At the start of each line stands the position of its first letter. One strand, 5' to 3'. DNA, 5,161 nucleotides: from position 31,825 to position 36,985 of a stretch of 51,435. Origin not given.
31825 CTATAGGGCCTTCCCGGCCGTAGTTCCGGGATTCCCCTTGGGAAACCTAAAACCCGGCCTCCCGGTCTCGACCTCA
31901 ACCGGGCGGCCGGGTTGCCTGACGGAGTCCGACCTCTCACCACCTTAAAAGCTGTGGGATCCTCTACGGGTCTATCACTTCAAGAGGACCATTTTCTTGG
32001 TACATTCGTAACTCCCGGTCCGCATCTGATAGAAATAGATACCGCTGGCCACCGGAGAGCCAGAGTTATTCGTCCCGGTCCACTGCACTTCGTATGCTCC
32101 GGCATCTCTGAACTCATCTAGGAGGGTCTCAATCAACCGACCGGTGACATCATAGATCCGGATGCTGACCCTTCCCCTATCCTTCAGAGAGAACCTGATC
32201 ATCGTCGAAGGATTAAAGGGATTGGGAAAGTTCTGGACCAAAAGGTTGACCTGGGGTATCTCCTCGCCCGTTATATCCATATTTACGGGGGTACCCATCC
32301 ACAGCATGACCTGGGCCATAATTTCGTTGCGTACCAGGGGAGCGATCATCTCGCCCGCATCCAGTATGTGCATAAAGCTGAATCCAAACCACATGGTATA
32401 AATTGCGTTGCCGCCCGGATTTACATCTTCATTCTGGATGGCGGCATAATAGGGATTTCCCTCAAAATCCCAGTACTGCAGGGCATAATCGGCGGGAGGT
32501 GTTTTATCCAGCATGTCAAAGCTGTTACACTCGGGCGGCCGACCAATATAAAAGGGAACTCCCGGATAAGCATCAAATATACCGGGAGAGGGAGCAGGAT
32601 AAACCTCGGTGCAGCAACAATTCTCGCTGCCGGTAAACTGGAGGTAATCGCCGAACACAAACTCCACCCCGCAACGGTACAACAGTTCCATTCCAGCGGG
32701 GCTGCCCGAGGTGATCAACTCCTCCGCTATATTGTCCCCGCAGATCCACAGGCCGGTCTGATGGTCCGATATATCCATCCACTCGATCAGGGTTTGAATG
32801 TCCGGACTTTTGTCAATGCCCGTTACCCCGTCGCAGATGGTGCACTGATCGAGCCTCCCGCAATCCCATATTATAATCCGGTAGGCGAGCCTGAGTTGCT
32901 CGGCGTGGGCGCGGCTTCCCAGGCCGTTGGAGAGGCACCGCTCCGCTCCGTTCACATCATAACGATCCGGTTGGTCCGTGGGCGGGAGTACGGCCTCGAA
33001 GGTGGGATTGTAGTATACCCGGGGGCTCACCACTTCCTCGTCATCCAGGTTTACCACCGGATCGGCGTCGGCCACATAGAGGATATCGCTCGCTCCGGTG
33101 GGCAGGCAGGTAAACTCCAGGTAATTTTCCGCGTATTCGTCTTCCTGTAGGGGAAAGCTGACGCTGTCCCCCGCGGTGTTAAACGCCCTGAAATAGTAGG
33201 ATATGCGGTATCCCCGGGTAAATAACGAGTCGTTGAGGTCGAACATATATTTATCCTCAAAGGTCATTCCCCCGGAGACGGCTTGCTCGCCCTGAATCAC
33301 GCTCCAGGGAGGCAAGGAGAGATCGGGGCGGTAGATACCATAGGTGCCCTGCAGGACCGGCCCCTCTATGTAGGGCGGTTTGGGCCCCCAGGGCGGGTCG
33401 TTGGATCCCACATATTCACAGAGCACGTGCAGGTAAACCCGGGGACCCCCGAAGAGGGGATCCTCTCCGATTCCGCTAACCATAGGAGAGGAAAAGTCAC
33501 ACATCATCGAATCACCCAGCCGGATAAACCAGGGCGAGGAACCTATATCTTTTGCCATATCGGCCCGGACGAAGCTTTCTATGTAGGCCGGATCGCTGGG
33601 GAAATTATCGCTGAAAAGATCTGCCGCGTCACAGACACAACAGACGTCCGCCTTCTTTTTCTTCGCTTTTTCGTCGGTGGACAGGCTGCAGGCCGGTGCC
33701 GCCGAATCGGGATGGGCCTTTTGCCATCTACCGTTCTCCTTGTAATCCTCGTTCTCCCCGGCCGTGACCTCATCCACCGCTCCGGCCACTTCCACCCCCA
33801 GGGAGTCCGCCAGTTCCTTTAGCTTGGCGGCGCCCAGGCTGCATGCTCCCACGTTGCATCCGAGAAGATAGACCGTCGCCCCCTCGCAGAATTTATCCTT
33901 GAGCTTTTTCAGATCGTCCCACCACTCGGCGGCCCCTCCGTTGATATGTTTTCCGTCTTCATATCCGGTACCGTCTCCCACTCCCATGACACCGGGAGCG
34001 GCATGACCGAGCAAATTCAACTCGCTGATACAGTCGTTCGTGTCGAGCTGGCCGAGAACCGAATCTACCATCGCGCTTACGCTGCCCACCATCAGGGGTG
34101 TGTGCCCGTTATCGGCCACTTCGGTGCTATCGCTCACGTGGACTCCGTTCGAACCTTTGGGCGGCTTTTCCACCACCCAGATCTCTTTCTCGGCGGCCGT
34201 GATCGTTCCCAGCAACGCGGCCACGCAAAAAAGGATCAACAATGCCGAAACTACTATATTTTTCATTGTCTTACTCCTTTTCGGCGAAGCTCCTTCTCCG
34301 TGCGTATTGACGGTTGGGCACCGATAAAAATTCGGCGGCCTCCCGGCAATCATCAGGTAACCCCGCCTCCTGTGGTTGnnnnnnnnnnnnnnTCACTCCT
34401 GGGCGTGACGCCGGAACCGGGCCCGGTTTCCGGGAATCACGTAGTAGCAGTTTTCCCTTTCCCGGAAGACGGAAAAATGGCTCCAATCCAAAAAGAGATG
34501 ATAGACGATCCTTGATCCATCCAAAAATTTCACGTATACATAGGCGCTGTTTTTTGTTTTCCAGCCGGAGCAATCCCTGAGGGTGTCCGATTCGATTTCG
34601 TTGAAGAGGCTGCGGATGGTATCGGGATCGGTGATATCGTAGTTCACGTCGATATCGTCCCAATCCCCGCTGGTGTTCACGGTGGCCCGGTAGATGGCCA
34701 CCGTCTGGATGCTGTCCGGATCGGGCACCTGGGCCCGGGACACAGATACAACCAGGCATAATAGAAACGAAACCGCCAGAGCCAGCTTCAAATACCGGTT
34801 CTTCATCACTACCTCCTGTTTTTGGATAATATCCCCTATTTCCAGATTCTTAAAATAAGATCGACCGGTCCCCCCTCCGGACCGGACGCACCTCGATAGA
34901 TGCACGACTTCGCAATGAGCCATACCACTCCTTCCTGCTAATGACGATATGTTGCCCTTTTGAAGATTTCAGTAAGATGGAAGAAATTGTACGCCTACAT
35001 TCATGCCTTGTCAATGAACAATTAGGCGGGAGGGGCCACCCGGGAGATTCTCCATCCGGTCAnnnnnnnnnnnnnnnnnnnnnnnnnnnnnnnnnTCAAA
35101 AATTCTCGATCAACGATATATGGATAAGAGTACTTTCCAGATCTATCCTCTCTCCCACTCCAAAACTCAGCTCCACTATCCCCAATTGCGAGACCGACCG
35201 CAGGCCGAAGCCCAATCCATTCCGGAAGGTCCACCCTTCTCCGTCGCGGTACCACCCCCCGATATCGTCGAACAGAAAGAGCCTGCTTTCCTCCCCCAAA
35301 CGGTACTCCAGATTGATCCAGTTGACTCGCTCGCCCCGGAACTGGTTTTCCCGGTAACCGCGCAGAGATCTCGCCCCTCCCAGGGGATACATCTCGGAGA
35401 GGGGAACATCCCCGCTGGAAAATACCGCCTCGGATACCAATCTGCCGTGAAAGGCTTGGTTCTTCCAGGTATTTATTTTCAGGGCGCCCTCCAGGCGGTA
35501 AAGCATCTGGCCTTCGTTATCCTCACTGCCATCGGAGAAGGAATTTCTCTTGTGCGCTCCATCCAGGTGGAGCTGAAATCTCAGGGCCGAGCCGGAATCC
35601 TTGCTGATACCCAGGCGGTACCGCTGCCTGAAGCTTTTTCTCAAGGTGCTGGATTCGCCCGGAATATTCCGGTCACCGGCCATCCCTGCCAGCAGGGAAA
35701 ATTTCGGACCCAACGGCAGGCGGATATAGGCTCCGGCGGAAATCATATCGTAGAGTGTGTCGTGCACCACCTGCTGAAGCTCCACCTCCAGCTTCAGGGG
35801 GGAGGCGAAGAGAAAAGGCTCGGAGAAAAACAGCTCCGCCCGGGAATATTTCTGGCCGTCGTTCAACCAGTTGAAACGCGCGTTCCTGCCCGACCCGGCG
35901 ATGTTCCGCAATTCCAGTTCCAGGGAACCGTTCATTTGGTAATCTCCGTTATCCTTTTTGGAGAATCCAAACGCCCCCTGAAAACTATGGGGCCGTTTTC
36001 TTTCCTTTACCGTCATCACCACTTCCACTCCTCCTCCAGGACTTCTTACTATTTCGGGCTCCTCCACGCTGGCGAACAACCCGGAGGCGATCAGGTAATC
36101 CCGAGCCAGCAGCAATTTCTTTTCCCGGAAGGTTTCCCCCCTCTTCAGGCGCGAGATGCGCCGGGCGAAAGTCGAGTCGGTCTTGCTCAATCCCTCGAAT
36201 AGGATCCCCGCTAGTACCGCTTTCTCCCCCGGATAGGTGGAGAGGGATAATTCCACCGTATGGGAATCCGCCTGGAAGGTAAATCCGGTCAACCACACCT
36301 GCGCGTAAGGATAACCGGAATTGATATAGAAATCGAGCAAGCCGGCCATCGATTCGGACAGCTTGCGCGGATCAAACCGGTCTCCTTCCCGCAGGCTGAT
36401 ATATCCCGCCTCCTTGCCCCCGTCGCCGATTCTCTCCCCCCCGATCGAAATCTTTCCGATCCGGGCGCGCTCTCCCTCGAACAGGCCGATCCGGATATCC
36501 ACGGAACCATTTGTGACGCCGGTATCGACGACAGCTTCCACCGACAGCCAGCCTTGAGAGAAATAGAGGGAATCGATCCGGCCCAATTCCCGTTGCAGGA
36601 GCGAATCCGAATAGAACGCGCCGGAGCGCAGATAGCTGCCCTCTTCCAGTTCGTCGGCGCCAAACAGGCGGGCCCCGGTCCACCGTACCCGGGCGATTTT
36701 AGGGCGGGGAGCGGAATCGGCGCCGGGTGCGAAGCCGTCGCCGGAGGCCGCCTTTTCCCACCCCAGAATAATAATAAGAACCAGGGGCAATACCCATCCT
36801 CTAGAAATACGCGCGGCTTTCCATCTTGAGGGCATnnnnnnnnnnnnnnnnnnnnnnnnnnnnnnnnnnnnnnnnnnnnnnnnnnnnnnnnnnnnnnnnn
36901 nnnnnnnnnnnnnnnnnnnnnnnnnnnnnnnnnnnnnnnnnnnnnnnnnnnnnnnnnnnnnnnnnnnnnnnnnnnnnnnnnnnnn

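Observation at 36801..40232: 1143-aa outer-membrane protein with an internal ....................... repeat: possible half-size SprA-type translocon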

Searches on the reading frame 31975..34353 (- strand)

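Call 8: search_protein_families(library=ncbifam, proteins=[window:31975-34353:-], max_evalue=0.001)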
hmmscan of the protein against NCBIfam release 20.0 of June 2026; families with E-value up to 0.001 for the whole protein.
window:31975-34353:- (792 aa): 7 families
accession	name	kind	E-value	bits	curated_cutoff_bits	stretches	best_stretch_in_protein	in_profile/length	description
NF033707.1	T9SS_sortase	equivalog_domain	1.2e-09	36.4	420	1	706-782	999-1080/1095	type IX secretion system sortase PorU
NF052323.1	T9SSA_dep_M6i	equivalog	8.9e-09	33.9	600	1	707-780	959-1027/1043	T9SS-dependent M6-like inactivated metalloprotease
TIGR04183.1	Por_Secre_tail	domain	3.7e-07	30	23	1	709-789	2-70/72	T9SS type A sorting domain-containing protein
NF038113.1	T9SSA_dep_M36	equivalog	5.6e-07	28.1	885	1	699-790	788-868/869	T9SS-dependent M36 family metallopeptidase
NF005176.1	PRK06655.1-1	equivalog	2.9e-05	24.1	230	1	727-779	97-149/197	flagellar hook assembly protein FlgD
NF052228.1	T9SS_PorZ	equivalog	0.00022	19.8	260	1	709-778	676-741/757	type IX secretion system anionic LPS delivery protein PorZ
NF009276.0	PRK12633.1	equivalog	0.00028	20.7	383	1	725-777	127-179/234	flagellar basal body rod modification protein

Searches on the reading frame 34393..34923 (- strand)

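Call 5: search_protein_families(library=pfam, proteins=[window:34393-34923:-], max_evalue=0.01)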
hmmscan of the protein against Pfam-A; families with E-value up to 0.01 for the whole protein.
window:34393-34923:- (176 aa): 1 family
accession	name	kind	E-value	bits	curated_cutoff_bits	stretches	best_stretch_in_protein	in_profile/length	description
PF10880.13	DUF2673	-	0.002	18.6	20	1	40-102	1-62/82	Protein of unknown function (DUF2673)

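Call 6: search_protein_families(library=ncbifam, proteins=[window:34393-34923:-], max_evalue=0.01)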
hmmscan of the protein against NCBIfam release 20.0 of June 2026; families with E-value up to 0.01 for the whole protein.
window:34393-34923:- (176 aa): 0 families

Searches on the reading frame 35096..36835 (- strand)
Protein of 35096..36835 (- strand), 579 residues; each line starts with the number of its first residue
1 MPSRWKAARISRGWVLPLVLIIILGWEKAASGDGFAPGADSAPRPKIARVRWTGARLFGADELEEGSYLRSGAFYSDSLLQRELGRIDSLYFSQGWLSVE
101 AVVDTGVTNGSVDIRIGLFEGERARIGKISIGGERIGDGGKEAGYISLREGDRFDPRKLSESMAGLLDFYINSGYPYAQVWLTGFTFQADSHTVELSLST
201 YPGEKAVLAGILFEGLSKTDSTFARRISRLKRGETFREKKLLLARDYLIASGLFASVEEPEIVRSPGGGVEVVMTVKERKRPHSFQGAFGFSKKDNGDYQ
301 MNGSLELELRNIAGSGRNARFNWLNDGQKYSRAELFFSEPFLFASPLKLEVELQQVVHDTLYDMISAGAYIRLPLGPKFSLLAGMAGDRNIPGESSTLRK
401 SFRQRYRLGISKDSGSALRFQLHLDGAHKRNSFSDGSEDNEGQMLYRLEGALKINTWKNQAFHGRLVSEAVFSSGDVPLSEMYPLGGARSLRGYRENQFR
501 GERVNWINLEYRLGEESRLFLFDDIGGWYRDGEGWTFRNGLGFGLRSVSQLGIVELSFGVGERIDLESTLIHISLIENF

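Call 5: search_protein_families(library=pfam, proteins=[window:35096-36835:-], max_evalue=0.01)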
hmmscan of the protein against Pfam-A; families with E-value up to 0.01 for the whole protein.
window:35096-36835:- (579 aa): 2 families
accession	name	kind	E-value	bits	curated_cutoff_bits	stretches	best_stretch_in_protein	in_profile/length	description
PF07244.20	POTRA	-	4e-21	76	21.3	3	209-279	4-79/79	Surface antigen variable number repeat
PF01103.29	Omp85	-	7.8e-05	22.8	24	1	461-560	177-304/325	Omp85 superfamily domain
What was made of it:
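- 35096..36835 (-): Omp85-family protein with POTRA domains (579 aa), overlapping the target's 3' end by 35 nt. POTRA at 4e-21 with 3 stretches, plus an Omp85 domain (call 5).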

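Call 6: search_protein_families(library=ncbifam, proteins=[window:35096-36835:-], max_evalue=0.01)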
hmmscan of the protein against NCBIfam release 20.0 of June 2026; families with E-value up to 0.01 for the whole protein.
window:35096-36835:- (579 aa): 4 families
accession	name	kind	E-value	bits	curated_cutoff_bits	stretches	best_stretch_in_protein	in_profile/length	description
TIGR03303.1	OM_YaeT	equivalog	3.8e-31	108.2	297.15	1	68-354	173-464/741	outer membrane protein assembly factor BamA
NF008287.0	PRK11067.1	subfamily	3.8e-12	45.4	1181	1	75-341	214-477/802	outer membrane protein assembly factor BamA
NF047779.1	Omp85_fam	subfamily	1.6e-05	24.6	200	1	482-513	316-347/423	Omp85 family outer membrane protein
NF047950.2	ATportTamA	equivalog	0.00012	20.8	625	0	486-575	463-565/569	autotransporter assembly complex protein TamA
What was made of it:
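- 35096..36835 (-): BamA and TamA models match below cutoff (call 6).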
